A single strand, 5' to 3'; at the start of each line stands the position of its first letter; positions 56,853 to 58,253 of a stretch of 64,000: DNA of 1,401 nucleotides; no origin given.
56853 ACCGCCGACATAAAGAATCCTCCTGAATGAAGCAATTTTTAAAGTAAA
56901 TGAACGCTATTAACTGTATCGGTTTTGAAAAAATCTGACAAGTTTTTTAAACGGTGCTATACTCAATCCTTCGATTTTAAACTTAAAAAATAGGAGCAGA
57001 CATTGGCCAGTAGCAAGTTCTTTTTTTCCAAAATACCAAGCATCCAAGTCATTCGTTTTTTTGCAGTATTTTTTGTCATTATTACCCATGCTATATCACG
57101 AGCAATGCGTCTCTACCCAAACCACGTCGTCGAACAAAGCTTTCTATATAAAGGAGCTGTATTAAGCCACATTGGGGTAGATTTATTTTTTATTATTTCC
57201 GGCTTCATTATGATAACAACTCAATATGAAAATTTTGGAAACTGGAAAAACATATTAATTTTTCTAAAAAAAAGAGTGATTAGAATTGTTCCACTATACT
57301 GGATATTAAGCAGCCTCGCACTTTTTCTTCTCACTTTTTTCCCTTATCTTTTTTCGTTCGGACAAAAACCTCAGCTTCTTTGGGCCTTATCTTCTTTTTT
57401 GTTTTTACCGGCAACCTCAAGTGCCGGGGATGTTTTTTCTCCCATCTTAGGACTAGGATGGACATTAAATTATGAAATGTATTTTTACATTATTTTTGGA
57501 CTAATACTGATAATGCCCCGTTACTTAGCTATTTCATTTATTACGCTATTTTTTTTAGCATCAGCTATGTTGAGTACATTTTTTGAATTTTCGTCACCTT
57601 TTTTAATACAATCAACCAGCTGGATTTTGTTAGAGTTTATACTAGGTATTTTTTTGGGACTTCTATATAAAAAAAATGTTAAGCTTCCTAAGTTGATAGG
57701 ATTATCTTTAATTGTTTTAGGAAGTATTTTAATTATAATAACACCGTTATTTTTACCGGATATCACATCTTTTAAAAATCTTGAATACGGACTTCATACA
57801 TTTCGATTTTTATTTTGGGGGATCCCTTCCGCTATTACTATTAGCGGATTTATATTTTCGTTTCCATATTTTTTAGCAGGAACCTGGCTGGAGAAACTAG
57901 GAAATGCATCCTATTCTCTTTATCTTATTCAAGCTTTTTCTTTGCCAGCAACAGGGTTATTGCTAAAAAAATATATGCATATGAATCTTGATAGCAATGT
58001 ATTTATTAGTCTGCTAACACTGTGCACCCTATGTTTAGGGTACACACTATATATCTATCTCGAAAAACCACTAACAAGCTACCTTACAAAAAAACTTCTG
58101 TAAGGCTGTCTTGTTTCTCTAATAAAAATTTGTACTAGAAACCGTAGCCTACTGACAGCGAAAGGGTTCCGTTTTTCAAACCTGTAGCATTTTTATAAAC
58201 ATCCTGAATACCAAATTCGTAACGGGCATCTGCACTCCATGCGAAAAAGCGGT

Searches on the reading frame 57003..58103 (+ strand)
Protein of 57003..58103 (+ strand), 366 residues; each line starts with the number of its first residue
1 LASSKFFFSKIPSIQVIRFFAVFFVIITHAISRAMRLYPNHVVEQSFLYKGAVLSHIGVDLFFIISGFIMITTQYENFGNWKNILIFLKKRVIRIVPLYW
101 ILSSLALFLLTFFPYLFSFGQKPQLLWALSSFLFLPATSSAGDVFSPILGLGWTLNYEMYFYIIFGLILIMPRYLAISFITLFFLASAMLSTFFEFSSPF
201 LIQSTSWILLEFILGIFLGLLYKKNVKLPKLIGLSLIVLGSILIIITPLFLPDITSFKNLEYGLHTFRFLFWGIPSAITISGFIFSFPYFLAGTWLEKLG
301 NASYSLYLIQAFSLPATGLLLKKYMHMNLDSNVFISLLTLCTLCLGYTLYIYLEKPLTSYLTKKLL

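Call 95: search_protein_families(library=pfam, proteins=[window:57003-58103:+], max_evalue=0.001)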
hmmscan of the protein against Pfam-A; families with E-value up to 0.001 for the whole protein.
window:57003-58103:+ (366 aa): 1 family
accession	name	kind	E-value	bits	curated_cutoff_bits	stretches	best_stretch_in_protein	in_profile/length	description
PF01757.29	Acyl_transf_3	-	1.5e-26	93.6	31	1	12-350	2-325/326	Acyltransferase domain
